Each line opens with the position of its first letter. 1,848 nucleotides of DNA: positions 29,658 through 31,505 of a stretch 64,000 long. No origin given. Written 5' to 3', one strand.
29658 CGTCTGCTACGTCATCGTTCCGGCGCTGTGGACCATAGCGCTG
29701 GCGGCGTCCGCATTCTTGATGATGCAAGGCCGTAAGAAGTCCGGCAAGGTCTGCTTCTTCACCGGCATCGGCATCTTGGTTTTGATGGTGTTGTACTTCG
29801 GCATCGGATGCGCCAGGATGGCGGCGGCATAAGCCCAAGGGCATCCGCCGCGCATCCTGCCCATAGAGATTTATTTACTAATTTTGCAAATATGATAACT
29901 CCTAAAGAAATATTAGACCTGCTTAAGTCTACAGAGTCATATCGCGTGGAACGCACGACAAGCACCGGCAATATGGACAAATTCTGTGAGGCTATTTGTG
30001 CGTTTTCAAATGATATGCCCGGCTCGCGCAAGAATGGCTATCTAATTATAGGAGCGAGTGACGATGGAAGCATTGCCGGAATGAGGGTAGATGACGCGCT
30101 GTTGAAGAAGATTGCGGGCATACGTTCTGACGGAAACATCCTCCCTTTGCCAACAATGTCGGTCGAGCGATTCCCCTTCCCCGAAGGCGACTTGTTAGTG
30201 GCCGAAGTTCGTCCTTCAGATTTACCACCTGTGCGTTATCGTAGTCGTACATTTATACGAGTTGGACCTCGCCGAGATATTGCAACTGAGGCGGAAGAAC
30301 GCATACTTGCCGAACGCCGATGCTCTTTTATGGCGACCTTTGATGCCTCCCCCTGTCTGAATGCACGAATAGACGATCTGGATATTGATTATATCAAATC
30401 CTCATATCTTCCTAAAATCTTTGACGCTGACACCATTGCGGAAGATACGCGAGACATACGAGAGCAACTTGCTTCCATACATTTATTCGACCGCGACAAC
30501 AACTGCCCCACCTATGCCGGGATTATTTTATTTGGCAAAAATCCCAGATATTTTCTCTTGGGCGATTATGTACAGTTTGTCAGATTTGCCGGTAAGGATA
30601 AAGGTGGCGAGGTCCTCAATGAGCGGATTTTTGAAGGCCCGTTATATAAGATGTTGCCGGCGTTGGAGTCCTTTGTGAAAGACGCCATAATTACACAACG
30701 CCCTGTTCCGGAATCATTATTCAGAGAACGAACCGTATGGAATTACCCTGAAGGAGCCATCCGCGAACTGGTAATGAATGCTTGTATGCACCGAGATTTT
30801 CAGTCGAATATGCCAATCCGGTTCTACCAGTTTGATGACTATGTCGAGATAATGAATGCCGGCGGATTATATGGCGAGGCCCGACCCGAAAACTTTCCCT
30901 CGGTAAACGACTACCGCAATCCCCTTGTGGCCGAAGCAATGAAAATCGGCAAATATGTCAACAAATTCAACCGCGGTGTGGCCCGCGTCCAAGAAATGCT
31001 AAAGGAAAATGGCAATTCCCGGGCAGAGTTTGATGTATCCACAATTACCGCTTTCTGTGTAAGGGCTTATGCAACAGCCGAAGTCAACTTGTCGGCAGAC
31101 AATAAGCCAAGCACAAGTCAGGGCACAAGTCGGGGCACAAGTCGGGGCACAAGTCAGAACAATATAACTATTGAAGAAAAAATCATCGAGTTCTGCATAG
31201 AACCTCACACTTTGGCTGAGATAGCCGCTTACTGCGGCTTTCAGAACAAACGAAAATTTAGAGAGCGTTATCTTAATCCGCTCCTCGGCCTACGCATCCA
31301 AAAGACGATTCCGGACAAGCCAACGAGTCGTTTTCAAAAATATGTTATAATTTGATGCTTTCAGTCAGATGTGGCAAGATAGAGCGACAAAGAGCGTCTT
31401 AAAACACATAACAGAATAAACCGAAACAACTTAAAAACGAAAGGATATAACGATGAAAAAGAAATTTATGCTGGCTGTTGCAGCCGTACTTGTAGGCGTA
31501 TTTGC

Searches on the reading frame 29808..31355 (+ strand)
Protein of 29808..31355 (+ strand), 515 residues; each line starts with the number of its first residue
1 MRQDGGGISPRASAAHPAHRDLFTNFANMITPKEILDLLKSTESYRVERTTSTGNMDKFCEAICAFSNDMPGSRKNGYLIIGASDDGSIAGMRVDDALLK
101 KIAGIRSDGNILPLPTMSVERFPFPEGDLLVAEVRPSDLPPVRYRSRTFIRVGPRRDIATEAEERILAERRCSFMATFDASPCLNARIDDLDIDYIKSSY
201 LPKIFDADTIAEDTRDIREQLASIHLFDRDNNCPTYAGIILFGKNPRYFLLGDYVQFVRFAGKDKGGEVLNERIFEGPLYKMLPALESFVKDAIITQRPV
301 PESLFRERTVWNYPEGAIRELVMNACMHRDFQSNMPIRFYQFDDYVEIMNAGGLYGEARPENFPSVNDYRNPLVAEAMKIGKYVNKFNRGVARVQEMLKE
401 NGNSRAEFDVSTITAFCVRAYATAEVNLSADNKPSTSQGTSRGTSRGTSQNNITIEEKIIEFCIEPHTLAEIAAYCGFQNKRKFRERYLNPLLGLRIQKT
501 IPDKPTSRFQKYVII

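Call 29: search_protein_families(library=pfam, proteins=[window:29808-31355:+], max_evalue=0.001)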
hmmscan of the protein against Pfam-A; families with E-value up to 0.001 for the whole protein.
window:29808-31355:+ (515 aa): 3 families
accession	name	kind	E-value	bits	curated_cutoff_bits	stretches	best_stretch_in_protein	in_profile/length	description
PF04326.19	SLFN_AlbA_2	-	1.4e-14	55.1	25.3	1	43-156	1-114/118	Schlafen, AlbA_2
PF13749.12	HATPase_c_4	-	3.4e-10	40.2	26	1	336-418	3-87/89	Putative ATP-dependent DNA helicase recG C-terminal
PF21247.3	Fic-like_C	-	7.7e-08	32.6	27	1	468-512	16-61/64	Filamentation induced by cAMP protein Fic-like, C-terminal domain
